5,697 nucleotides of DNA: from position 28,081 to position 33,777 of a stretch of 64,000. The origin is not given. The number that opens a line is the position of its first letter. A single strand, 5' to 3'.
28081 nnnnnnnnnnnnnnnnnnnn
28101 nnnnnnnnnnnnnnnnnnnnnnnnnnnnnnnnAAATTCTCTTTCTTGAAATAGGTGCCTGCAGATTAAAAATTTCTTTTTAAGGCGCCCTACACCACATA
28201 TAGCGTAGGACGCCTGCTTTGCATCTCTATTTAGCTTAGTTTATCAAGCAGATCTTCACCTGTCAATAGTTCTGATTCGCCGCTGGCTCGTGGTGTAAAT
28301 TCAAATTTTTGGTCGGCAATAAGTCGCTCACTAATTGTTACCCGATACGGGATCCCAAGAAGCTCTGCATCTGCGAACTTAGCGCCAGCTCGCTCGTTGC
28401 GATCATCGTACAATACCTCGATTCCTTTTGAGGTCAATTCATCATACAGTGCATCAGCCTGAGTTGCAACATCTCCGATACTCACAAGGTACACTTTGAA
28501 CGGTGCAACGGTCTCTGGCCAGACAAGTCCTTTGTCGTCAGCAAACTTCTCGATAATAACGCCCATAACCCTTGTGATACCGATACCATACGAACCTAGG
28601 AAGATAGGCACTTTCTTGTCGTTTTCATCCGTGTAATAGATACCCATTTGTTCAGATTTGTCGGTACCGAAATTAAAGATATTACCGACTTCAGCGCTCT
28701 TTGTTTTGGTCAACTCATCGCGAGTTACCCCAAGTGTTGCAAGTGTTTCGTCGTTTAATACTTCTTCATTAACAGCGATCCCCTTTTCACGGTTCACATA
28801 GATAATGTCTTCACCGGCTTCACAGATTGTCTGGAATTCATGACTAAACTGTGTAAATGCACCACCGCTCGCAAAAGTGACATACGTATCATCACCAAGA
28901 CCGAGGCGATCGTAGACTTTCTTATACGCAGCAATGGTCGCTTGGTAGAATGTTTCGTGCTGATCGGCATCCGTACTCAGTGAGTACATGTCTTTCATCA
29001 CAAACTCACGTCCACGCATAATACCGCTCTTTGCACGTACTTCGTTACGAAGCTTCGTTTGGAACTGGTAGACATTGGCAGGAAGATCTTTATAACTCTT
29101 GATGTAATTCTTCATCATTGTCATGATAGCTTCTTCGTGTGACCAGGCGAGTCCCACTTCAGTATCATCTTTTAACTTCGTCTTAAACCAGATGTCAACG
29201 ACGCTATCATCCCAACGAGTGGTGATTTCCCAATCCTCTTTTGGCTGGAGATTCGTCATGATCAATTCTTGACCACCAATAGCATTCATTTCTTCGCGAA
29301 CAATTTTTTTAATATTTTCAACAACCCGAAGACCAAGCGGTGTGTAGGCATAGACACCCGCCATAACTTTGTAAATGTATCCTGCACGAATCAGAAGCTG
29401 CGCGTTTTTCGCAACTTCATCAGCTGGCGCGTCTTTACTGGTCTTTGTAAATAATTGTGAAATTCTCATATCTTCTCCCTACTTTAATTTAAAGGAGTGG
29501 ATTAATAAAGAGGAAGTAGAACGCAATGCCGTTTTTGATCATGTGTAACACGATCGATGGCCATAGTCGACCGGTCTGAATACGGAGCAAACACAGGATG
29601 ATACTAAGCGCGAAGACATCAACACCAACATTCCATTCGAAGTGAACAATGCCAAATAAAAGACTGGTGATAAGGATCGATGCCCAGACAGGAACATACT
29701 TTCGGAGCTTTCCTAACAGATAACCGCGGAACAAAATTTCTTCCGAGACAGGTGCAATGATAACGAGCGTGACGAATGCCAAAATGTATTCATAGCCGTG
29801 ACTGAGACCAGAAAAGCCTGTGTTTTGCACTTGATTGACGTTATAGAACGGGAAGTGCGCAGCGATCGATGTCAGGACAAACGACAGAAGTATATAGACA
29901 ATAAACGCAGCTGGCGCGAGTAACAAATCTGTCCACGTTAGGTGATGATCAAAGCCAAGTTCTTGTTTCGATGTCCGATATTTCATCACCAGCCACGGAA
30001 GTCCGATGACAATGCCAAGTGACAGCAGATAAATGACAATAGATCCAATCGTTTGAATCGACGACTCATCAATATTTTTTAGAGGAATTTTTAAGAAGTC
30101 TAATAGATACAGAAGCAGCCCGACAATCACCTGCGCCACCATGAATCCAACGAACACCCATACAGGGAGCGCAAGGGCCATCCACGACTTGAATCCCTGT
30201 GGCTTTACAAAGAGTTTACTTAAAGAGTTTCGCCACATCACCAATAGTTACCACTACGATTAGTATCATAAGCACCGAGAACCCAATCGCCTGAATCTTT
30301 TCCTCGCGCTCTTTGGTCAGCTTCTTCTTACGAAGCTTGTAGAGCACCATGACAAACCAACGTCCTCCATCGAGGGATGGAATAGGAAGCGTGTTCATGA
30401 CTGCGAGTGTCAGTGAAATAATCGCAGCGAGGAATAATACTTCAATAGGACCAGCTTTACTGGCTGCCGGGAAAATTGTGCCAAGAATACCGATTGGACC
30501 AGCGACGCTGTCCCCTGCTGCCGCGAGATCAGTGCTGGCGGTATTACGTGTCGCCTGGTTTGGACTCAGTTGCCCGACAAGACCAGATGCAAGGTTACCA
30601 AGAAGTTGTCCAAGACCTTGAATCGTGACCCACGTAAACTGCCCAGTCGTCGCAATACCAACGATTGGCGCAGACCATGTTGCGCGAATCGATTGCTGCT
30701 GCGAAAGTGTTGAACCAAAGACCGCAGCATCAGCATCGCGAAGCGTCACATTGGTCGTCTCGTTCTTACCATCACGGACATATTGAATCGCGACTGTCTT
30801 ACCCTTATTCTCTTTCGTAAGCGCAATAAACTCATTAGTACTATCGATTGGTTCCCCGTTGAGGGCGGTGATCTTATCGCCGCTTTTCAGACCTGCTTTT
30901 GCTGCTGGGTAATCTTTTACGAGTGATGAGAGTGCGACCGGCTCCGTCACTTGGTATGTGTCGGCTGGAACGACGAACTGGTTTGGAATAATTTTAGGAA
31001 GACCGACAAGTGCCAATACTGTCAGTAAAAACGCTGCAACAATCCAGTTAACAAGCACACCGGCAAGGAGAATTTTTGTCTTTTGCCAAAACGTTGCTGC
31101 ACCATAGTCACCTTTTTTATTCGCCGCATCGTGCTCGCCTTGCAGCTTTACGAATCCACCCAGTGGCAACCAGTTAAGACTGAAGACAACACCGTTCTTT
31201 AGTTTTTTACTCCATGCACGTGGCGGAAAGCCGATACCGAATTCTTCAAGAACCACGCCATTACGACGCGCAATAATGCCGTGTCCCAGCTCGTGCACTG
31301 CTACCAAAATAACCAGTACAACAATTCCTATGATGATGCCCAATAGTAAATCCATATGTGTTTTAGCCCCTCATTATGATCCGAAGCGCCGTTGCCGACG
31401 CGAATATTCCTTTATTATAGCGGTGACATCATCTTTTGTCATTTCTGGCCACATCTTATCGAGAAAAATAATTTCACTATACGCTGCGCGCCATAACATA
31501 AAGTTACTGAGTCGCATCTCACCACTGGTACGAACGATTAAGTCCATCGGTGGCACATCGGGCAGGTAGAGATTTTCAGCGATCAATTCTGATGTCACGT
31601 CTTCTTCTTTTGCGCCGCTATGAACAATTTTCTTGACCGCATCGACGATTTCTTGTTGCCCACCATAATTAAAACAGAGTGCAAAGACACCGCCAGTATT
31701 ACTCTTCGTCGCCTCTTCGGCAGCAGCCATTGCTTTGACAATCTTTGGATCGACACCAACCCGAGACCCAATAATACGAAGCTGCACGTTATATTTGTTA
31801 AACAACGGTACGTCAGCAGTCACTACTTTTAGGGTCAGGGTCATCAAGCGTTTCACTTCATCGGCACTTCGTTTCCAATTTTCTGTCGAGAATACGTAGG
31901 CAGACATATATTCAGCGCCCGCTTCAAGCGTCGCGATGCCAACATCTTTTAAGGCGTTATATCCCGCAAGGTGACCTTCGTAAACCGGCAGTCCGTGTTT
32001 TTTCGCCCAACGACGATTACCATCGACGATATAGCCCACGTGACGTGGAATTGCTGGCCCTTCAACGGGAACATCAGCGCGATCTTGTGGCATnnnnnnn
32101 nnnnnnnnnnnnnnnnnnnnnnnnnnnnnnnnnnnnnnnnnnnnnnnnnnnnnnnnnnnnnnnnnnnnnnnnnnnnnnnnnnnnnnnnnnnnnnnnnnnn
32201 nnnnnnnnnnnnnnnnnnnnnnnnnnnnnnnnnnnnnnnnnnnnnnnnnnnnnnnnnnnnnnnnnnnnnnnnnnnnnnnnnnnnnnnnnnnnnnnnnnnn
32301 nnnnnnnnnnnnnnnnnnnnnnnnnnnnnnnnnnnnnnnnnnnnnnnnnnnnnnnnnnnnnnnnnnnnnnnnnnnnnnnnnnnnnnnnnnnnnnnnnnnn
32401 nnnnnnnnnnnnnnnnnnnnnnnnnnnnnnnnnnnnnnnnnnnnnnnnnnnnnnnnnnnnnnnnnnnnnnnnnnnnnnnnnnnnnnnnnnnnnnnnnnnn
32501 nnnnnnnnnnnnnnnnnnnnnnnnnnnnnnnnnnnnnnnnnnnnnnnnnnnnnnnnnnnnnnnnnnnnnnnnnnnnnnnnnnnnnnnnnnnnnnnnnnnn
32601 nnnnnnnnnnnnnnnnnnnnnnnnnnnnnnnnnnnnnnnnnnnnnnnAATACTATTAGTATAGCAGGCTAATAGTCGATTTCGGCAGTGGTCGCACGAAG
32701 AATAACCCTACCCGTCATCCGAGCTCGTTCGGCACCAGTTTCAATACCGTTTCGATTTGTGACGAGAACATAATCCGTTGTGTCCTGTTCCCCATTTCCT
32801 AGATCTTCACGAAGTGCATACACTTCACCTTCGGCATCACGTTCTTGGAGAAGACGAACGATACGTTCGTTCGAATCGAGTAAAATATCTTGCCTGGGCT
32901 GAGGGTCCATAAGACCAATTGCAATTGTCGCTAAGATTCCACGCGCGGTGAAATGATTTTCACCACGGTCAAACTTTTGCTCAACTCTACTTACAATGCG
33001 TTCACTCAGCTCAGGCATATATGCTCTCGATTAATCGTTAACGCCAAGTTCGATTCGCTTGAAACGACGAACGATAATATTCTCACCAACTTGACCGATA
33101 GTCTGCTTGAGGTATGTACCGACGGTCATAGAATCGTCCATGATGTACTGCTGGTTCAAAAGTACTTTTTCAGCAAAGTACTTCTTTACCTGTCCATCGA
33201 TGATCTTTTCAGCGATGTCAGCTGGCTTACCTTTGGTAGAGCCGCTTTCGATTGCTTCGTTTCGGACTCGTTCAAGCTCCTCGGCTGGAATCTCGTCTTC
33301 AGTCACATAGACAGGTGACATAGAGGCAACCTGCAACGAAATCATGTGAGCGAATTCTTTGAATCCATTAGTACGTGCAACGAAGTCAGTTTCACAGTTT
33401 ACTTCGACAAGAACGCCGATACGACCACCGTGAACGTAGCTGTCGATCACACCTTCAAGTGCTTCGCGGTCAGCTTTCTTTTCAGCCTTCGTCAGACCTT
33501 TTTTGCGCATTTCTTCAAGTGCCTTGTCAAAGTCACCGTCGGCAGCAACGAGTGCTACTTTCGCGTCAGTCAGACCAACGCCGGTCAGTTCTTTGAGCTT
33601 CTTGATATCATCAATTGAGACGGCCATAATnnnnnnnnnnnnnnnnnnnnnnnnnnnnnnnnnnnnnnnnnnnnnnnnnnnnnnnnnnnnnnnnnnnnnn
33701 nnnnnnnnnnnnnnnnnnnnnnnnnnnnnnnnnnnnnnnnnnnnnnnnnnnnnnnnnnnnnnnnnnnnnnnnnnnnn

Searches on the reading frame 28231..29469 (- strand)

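Call 30: search_protein_families(library=pfam, proteins=[window:28231-29469:-], max_evalue=0.01)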
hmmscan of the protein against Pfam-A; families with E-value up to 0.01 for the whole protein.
window:28231-29469:- (412 aa): 2 families
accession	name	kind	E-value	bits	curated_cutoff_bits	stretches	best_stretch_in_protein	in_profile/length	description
PF00587.30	tRNA-synt_2b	-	1.2e-26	94.3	29.3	1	95-308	1-178/179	tRNA synthetase class II core domain (G, H, P, S and T)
PF03129.25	HGTP_anticodon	-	1.8e-16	60.5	21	1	325-411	1-91/94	Anticodon binding domain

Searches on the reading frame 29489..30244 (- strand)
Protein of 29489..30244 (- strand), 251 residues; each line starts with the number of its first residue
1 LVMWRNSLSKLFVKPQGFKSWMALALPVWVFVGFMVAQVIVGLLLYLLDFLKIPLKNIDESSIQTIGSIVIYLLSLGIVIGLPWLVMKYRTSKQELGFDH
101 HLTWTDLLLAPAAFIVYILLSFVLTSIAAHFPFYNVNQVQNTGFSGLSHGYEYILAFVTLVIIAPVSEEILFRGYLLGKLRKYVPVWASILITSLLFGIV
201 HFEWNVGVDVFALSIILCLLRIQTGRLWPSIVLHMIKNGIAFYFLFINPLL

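Call 30: search_protein_families(library=pfam, proteins=[window:29489-30244:-], max_evalue=0.01)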
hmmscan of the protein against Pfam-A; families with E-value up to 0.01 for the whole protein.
window:29489-30244:- (251 aa): 1 family
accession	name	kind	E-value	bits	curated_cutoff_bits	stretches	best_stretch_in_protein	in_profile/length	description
PF02517.21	Rce1-like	-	1e-22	80.6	22.4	1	153-239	4-92/93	Type II CAAX prenyl endopeptidase Rce1-like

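Call 49: search_protein_families(library=ncbifam, proteins=[window:29489-30244:-], max_evalue=0.1)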
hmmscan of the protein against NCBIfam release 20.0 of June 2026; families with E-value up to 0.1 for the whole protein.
window:29489-30244:- (251 aa): 9 families
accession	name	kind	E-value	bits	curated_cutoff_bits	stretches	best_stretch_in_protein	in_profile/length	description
NF041647.1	ABC_perm_CPBP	equivalog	9.1e-21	74.2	435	1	68-244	452-633/636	ABC transporter permease subunit/CPBP intramembrane protease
NF033192.3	CPBP_JDVT_MrtJ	equivalog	1.1e-13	51.7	75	1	158-242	2-96/98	JDVT-CTERM system glutamic-type intramembrane protease MrtJ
NF040589.1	CPBP_Synerg_MrtS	equivalog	2.2e-13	50.8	130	1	83-244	13-166/170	Synerg-CTERM system glutamic-type intramembrane protease MrtS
NF040914.1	Mrt_core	domain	4.6e-11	42.7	100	1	157-239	5-99/108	myxosortase family intramembrane protease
NF040674.1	CPBP_fam_MrtP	equivalog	8.5e-08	32.1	250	1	155-238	248-343/354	myxosortase MrtP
TIGR03008.1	pepcterm_CAAX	equivalog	1.1e-07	31.9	81.05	1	65-240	33-208/222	CAAX prenyl protease-related protein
NF046050.1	CPBP_fam_MroQ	equivalog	2.2e-07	30.5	270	1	28-241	8-220/243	intramembrane glutamic endopeptidase MroQ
NF040594.1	CPBP_fam_MrtC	equivalog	8.4e-07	28.9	195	1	123-238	88-212/221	myxosortase MrtC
NF052640.1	CPBP_M949_0222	equivalog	0.013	15.4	220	1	156-220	59-122/213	M949_0222 family glutamic-type intramembrane endopeptidase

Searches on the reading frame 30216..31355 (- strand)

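Call 30: search_protein_families(library=pfam, proteins=[window:30216-31355:-], max_evalue=0.01)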
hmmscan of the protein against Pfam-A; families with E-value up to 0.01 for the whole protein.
window:30216-31355:- (379 aa): 5 families
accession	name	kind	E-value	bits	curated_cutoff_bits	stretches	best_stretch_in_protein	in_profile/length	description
PF02163.28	Peptidase_M50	-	3e-44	151.4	27.2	1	10-365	2-221/221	Peptidase family M50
PF13180.12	PDZ_2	-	6.1e-13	49.3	27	1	144-205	18-80/80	PDZ domain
PF17820.7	PDZ_6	-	3e-10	40.1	27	1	144-194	4-54/54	PDZ domain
PF00595.29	PDZ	-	1.4e-06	29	23.2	1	138-190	25-78/81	PDZ domain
PF14685.13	PDZ_Tricorn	-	0.0017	18.7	25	1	152-201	34-84/88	Tricorn protease PDZ domain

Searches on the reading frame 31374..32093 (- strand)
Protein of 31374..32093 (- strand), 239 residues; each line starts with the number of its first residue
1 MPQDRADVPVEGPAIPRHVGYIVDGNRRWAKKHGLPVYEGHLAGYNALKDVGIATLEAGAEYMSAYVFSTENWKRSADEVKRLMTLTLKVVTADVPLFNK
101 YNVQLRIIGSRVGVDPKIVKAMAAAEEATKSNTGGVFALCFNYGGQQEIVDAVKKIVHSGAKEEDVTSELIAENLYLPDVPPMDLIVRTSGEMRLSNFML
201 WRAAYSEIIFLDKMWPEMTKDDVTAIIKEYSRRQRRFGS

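Call 59: search_protein_families(library=pfam, proteins=[window:31374-32093:-], max_evalue=0.001)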
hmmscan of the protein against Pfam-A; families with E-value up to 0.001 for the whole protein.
window:31374-32093:- (239 aa): 1 family
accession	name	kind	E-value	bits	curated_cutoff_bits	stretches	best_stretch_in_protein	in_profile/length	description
PF01255.24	Prenyltransf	-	8.1e-75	251.6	27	1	22-238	1-219/219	Putative undecaprenyl diphosphate synthase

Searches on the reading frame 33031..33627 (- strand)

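Call 59: search_protein_families(library=pfam, proteins=[window:33031-33627:-], max_evalue=0.001)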
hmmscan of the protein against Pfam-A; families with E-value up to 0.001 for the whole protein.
window:33031-33627:- (198 aa): 1 family
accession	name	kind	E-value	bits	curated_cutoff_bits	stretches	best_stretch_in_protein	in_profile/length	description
PF00889.24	EF_TS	-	2.9e-32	112.4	27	1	56-195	77-203/204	Elongation factor TS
